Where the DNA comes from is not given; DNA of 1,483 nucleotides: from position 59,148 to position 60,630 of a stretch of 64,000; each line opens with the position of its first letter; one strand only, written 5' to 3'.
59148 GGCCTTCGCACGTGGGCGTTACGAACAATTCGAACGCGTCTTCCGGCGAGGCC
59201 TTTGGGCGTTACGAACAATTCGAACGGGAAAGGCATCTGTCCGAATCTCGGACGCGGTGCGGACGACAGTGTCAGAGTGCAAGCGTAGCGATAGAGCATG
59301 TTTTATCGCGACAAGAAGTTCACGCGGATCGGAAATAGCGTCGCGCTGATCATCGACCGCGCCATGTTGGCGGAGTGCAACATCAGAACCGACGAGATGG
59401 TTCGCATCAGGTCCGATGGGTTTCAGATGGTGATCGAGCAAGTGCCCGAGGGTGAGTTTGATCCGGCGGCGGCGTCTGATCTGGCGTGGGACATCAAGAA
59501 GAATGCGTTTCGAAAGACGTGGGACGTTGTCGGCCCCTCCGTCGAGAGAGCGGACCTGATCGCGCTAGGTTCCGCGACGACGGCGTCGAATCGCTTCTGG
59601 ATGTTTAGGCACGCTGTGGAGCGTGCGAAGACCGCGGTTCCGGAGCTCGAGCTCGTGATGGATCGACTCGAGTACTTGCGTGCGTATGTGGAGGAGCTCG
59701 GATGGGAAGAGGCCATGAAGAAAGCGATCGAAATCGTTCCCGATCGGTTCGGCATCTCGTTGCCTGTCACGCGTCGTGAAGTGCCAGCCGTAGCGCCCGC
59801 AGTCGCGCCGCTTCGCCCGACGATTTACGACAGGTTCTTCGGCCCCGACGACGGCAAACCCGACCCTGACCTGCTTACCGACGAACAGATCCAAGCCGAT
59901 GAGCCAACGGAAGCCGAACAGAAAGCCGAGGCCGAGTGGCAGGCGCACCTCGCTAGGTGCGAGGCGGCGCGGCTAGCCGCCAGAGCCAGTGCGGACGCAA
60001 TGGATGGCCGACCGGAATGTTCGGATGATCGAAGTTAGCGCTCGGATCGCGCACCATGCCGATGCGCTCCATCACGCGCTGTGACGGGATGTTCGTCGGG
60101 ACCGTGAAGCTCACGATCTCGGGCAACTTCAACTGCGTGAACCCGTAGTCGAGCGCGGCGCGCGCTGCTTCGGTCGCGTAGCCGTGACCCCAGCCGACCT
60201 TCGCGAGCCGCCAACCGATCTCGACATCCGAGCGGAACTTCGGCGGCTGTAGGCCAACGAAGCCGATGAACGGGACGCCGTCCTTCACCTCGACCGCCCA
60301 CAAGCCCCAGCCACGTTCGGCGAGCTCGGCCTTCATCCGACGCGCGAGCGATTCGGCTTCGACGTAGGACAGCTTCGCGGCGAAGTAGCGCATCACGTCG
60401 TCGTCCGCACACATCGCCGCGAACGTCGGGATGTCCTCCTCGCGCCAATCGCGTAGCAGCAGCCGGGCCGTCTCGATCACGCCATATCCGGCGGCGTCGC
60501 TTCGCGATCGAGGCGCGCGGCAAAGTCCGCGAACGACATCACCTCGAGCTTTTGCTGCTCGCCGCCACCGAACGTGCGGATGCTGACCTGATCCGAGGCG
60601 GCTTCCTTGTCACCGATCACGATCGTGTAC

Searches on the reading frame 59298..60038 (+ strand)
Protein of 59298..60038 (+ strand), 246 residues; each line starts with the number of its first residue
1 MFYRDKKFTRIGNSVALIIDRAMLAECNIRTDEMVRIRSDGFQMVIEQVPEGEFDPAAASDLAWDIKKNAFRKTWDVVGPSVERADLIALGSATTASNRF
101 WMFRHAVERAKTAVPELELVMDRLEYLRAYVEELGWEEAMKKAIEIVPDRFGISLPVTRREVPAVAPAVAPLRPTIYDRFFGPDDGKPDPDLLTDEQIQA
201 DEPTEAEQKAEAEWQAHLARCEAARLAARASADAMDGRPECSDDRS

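Call 13: find_encoding_contigs(protein=window:59298-60038:+, flank=10000)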
Protein window:59298-60038:+ (246 aa): no gene with exactly this product is on record in the collection.

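Call 14: search_protein_families(library=pfam, proteins=[window:59298-60038:+], max_evalue=0.01)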
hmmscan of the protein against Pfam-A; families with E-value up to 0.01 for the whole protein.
window:59298-60038:+ (246 aa): 0 families

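Call 21: find_homologous_proteins(query=window:59298-60038:+, max_evalue=0.001)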
Query window:59298-60038:+ (246 aa): 1 proteins with E <= 0.001 among 4661 candidates.
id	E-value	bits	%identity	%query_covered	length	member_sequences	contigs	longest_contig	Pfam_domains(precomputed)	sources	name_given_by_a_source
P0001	7.1e-159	545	100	100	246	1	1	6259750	-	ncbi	ncbi:MAG: hypothetical protein QM831_41910 [Kofleriaceae bacterium]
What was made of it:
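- The contig is 6.26 Mb long (call 21), which suggests a long-read assembly that would span 870 bp.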

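Call 22: find_encoding_contigs(protein=P0001, flank=10000)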
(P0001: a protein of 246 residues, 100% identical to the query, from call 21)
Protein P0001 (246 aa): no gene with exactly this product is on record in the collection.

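Call 34: search_protein_families(library=pfam, proteins=[window:59298-60035:+], max_evalue=10)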
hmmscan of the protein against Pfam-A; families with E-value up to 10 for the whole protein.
window:59298-60035:+ (246 aa): 0 families

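Call 35: predict_structure(protein=window:59298-60035:+)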
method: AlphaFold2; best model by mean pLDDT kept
length: 246 residues; sequences in the alignment: 1
mean_pLDDT: 47.3   pTM: 0.25
mean pLDDT of the five models: 47.3, 42.5, 40.5, 40.1, 38.1
residues with pLDDT >= 90: 4; 70-90: 23; 50-70: 41; < 50: 178
segments of 3 or more residues with pLDDT < 50: 1-27, 29-31, 33-35, 37-49, 52-75, 84-89, 91-102, 112-184, 187-198
pLDDT, mean of each block of 10 residues (from residue 1): 29 34 42 46 43 44 40 49 48 43 52 43 42 43 37 31 30 35 46 47 73 85 85 63 54
secondary structure, 60 per line:
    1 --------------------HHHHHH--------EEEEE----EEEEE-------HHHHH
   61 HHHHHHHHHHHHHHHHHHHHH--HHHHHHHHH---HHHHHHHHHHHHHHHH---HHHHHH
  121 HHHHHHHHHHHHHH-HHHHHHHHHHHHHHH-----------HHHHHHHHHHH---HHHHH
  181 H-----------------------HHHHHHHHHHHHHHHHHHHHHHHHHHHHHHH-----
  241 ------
elements in order: H21-26 E35-39 E44-48 H56-81 H84-92 H96-111 H115-134 H136-150 H162-172 H176-181 H205-235
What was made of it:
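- Tried and rejected: Single-sequence AlphaFold2 of the MazE-like ORF was unusable (pLDDT 47, call 35).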

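Call 36: search_solved_structures(query=window:59298-60035:+, max_evalue=10, show_alignments=3)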
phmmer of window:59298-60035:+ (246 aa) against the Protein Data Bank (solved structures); distinct sequences matched with E-value up to 10: 1.
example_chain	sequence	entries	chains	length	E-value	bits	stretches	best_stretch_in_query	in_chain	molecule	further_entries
7d2n_E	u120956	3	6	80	0.22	14.3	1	9-59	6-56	AbrB/MazE/SpoVT family DNA-binding domain-containing protein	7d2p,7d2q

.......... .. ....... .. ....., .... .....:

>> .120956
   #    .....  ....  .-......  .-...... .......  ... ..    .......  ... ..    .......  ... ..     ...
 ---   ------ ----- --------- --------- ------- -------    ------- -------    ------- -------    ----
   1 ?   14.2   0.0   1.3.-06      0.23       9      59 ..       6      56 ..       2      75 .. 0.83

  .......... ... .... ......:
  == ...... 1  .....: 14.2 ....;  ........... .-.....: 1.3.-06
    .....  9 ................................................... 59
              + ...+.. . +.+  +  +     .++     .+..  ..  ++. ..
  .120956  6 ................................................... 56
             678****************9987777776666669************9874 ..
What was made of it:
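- On AbrB/MazE/SpoVT domain (neighbouring ORF 59298-60038): The best PDB hit for the single sequence has E = 0.22 (call 36).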

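Call 37: search_protein_families(library=ncbifam, proteins=[window:59298-60035:+], max_evalue=10)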
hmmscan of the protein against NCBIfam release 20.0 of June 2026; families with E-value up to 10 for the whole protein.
window:59298-60035:+ (246 aa): 2 families
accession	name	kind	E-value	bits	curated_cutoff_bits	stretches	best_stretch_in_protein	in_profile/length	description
NF051439.1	C3LHypDHLhpIPSEAE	equivalog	0.026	12.9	700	1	48-149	393-494/555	cis-3-hydroxy-L-proline dehydratase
TIGR03196.1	pucD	equivalog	0.076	11.4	783.65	1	92-168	516-591/763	xanthine dehydrogenase subunit D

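Call 44: search_protein_representatives(protein=window:59298-60035:+)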
Query: 246 residues. Proteins with E-value up to 0.001 (for the whole library): 14; up to 1e-10: 5; up to 1e-30: 1. The best 14 are listed.
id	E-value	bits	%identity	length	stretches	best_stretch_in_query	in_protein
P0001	2.2e-159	544.5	100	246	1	1-246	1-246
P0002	8.9e-30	120.3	47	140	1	4-133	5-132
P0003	1.7e-17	80.1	35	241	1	4-171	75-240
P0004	6.3e-16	75.0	42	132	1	34-153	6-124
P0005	1.2e-11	61.0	35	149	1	4-148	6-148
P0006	5.4e-07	45.8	33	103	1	3-100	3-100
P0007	2.0e-06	43.9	38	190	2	87-152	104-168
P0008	3.0e-06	43.3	30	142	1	11-148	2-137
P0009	4.0e-06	42.9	29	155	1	3-148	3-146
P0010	2.2e-05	40.5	27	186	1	5-151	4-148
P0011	1.7e-04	37.6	40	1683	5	127-169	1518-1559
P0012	3.2e-04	36.7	29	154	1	5-150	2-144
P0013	5.9e-04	35.8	24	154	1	4-148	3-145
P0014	6.3e-04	35.7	26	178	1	6-145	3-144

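Call 47: search_protein_families(library=pfam, alignment_id=A1, max_evalue=1)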
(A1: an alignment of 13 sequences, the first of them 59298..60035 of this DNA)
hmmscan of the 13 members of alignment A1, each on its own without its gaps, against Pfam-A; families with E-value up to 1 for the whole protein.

A. member 1, window:59298-60035:+ (246 aa): 0 families

B. families by the number of members that match (of 13 scanned): 5 families
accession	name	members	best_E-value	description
PF04014.23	MazE_antitoxin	8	7.6e-05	Antidote-toxin recognition MazE, bacterial antitoxin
PF04108.17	ATG17_like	1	0.011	Autophagy protein ATG17-like domain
PF16055.10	DUF4798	1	0.064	Domain of unknown function (DUF4798)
PF08845.15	SymE_toxin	1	0.12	Toxin SymE, type I toxin-antitoxin system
PF09210.16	BE_C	1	0.12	1,4-alpha-glucan branching enzyme, C-terminal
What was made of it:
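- On AbrB/MazE/SpoVT domain (neighbouring ORF 59298-60038): 8 of 13 family members hit PF04014 (best E = 7.6e-5, call 47).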

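Call 48: search_solved_structures(query=A1, max_evalue=10, show_alignments=2)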
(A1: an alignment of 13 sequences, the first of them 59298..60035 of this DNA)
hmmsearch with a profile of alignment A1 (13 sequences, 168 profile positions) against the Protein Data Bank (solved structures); distinct sequences matched with E-value up to 10: 12.
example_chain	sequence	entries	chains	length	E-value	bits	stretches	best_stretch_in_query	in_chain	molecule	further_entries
7d2n_E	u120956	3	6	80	0.00017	25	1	7-55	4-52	AbrB/MazE/SpoVT family DNA-binding domain-containing protein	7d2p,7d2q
1mvf_D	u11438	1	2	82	0.0089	19.4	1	10-52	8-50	PemI-like protein 1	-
1ub4_C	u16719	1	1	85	0.009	19.4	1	10-52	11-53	MazE protein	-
2mrn_A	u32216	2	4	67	0.013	18.8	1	10-51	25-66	Antitoxin MazE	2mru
6qpq_A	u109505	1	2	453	0.035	17.5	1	73-142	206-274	Structural maintenance of chromosomes protein,Structural maintenance of chromosomes protei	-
2k1n_A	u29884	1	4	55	0.14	15.5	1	17-53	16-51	AbrB family transcriptional regulator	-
9vx7_A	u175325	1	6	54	0.17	15.2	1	3-37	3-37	Addiction module antidote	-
1z0r_A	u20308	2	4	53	0.17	15.2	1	17-52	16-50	Transition state regulatory protein abrB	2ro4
9vyb_A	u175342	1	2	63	0.19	15.1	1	3-38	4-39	Addiction module antidote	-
9vzc_B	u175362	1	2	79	0.19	15.1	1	3-40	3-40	Addiction module antidote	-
1yfb_A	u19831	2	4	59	0.32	14.4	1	17-51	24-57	Transition state regulatory protein abrB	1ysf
6z1p_AB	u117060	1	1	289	0.36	14.2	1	64-131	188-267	Ribosomal protein L28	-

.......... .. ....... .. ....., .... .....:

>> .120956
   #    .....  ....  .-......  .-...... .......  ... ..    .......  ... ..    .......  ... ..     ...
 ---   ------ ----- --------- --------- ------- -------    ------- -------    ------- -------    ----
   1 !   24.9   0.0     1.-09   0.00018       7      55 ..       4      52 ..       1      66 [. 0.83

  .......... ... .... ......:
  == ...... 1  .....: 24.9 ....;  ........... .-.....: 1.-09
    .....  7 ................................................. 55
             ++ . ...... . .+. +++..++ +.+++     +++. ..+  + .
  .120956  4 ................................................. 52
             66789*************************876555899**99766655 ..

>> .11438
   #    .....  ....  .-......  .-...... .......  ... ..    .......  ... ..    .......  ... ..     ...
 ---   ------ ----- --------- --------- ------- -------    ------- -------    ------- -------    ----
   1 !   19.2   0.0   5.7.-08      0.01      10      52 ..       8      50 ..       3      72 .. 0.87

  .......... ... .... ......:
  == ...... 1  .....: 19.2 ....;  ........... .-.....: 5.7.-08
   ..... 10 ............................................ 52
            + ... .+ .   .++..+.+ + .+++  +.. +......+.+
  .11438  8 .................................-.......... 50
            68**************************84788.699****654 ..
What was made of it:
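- On AbrB/MazE/SpoVT domain (neighbouring ORF 59298-60038): The family profile hits PDB MazE/AbrB chains (7d2n at 1.7e-4, MazE at 0.009, call 48).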

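Call 49: find_encoding_contigs(protein=P0002, flank=6000, max_places=4)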
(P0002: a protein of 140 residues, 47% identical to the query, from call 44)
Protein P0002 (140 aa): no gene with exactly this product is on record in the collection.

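Call 50: find_homologous_proteins(query=A1, max_evalue=0.001)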
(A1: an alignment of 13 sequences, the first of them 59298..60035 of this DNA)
Query A1 (13 sequences) (246 aa, profile of the alignment): 16 proteins with E <= 0.001 among 8000 candidates.
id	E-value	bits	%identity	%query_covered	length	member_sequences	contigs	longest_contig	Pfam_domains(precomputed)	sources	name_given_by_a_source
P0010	4.7e-57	211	24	52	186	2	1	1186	-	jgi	jgi:antitoxin component of MazEF toxin-antitoxin module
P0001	4.2e-54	201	100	100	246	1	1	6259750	-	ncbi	ncbi:MAG: hypothetical protein QM831_41910 [Kofleriaceae bacterium]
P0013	9.1e-53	197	24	60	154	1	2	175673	-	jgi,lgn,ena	-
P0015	4.1e-51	191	26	63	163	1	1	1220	PF04014.24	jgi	jgi:antitoxin component of MazEF toxin-antitoxin module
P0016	8.7e-51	190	23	52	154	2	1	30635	-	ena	-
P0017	3.4e-50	188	28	50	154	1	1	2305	-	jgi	jgi:antitoxin component of MazEF toxin-antitoxin module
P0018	9.6e-50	187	34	24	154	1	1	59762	-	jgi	jgi:antitoxin component of MazEF toxin-antitoxin module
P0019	1.1e-49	187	27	59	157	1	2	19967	-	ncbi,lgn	ncbi:MAG: AbrB/MazE/SpoVT family DNA-binding domain-containing protein [Kofleriaceae bacterium]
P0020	9.8e-49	184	25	60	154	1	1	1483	-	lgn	-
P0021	2.6e-48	182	32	24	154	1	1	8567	-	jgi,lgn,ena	-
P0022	8.0e-48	181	27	38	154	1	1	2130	-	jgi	jgi:antitoxin component of MazEF toxin-antitoxin module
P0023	3.8e-47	179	23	60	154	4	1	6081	-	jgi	-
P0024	5.6e-47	178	23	60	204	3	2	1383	-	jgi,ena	-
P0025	2.4e-25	108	31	24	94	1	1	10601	PF04014.24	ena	-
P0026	1.4e-12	66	44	17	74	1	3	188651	-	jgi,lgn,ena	-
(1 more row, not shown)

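Call 51: find_encoding_contigs(protein=P0019, flank=6000, max_places=3)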
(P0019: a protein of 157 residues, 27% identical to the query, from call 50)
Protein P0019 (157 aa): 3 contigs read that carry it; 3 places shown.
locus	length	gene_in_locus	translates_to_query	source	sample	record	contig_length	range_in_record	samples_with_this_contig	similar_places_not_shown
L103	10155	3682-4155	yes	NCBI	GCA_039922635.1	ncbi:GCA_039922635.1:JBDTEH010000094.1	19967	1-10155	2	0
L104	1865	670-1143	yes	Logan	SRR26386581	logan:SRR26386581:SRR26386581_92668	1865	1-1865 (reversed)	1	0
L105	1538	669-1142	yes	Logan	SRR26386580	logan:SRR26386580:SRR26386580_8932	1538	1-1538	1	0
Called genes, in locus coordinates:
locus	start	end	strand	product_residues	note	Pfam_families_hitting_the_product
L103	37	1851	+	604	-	PF07638:Sigma70_ECF (weak), PF04542:Sigma70_r2, PF04545:Sigma70_r4, PF08281:Sigma70_r4_2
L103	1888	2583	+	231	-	PF13358:DDE_3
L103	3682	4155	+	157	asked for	-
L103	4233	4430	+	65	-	-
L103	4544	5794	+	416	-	-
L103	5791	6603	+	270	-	PF03618:Kinase-PPPase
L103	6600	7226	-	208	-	PF13489:Methyltransf_23, PF08241:Methyltransf_11 (weak), PF08242:Methyltransf_12 (weak)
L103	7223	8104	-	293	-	PF13489:Methyltransf_23, PF08241:Methyltransf_11, PF08242:Methyltransf_12, PF13649:Methyltransf_25, PF13847:Methyltransf_31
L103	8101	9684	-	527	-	-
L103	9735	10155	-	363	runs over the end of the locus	PF10043:DUF2279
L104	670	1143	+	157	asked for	-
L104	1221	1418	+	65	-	-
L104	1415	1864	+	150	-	?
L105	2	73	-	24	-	?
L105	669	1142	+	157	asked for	-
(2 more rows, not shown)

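Call 52: find_encoding_contigs(protein=P0013, flank=6000, max_places=3)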
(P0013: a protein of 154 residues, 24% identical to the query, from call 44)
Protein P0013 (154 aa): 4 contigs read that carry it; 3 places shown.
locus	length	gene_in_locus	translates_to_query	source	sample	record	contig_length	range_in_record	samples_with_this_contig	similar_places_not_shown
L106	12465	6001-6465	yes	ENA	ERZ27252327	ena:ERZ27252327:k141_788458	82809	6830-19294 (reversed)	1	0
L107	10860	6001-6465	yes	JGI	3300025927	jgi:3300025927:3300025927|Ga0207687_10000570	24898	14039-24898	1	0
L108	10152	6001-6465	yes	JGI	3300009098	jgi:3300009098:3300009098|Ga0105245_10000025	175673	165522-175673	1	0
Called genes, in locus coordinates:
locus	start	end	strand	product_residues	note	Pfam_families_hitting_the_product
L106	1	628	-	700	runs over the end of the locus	PF00069:Pkinase, PF07714:PK_Tyr_Ser-Thr, PF03109:ABC1 (faint), PF01636:APH (weak)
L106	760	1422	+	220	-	PF20582:UPF0758_N, PF04002:RadC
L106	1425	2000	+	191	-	PF05685:Uma2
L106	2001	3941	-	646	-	PF00069:Pkinase, PF07714:PK_Tyr_Ser-Thr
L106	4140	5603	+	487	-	PF01979:Amidohydro_1, PF07969:Amidohydro_3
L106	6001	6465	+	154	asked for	-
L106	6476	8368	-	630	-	PF00999:Na_H_Exchanger, PF02254:TrkA_N, PF27452:KefB_C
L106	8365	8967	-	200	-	PF02525:Flavodoxin_2, PF03358:FMN_red (weak)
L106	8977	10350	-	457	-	PF05697:Trigger_N, PF05698:Trigger_C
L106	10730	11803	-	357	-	-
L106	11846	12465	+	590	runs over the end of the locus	-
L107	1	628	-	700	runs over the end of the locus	PF00069:Pkinase, PF07714:PK_Tyr_Ser-Thr, PF03109:ABC1 (faint), PF01636:APH (weak)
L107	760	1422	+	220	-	PF20582:UPF0758_N, PF04002:RadC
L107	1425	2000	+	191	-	PF05685:Uma2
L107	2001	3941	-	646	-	PF00069:Pkinase, PF07714:PK_Tyr_Ser-Thr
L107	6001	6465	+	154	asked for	-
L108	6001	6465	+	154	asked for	-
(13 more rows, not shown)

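Call 53: find_encoding_contigs(protein=P0018, flank=6000, max_places=3)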
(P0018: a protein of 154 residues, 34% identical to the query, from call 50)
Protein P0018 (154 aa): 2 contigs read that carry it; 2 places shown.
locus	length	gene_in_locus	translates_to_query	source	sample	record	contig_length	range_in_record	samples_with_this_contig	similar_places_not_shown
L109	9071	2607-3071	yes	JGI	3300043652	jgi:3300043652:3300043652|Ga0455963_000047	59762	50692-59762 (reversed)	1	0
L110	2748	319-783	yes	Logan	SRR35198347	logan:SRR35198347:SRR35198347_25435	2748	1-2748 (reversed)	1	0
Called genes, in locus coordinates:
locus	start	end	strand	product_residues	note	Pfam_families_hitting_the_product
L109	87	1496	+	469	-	PF13683:rve_3 (faint)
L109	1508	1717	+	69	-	-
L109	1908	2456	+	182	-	PF01695:IstB_IS21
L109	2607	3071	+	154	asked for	-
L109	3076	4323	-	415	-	PF06123:CreD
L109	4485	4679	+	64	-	-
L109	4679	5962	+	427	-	PF04055:Radical_SAM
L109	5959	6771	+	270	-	PF03618:Kinase-PPPase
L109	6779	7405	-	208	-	PF13489:Methyltransf_23, PF08241:Methyltransf_11 (weak), PF08242:Methyltransf_12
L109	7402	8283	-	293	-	PF13489:Methyltransf_23, PF08241:Methyltransf_11, PF08242:Methyltransf_12, PF13649:Methyltransf_25, PF13847:Methyltransf_31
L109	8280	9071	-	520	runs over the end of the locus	-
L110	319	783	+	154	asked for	-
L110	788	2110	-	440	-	PF06123:CreD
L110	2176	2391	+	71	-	-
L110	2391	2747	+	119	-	?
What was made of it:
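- On Type II MazEF-like toxin-antitoxin module: Homologues are solitary (calls 51-53).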

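Call 95: search_protein_families(library=padloc, proteins=[window:59298-60035:+], max_evalue=0.001)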
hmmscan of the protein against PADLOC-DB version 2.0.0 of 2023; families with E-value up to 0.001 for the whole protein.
window:59298-60035:+ (246 aa): 0 families
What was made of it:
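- On Type III toxin-antitoxin (ToxIN-like) antitoxin RNA array: The downstream ORF has a MazE-like N-terminus and no ToxN or PADLOC hit (calls 34, 47, 95).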

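Call 96: search_protein_families(library=phrogs, proteins=[window:59298-60035:+], max_evalue=0.01)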
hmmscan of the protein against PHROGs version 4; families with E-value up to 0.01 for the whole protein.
window:59298-60035:+ (246 aa): 0 families

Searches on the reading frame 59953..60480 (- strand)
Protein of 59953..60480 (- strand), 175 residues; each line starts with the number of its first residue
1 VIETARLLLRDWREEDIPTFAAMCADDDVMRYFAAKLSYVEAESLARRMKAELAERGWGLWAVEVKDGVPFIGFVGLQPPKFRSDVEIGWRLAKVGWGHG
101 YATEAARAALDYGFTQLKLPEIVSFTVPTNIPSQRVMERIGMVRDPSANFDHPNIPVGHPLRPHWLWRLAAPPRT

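Call 14: search_protein_families(library=pfam, proteins=[window:59953-60480:-], max_evalue=0.01)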
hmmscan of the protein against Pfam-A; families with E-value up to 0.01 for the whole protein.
window:59953-60480:- (175 aa): 2 families
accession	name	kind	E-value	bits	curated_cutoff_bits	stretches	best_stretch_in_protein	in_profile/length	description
PF13302.13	Acetyltransf_3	-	2.7e-38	132.2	25.4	1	6-143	1-138/138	Acetyltransferase (GNAT) domain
PF00583.31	Acetyltransf_1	-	4.3e-07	30.6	20.7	1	51-142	26-116/116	Acetyltransferase (GNAT) family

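Call 78: find_encoding_contigs(protein=window:59953-60480:-, flank=6000, max_places=5)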
Protein window:59953-60480:- (175 aa): no gene with exactly this product is on record in the collection.

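Call 95: search_protein_families(library=padloc, proteins=[window:59953-60480:-], max_evalue=0.001)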
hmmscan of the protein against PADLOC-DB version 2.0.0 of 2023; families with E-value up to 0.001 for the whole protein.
window:59953-60480:- (175 aa): 0 families
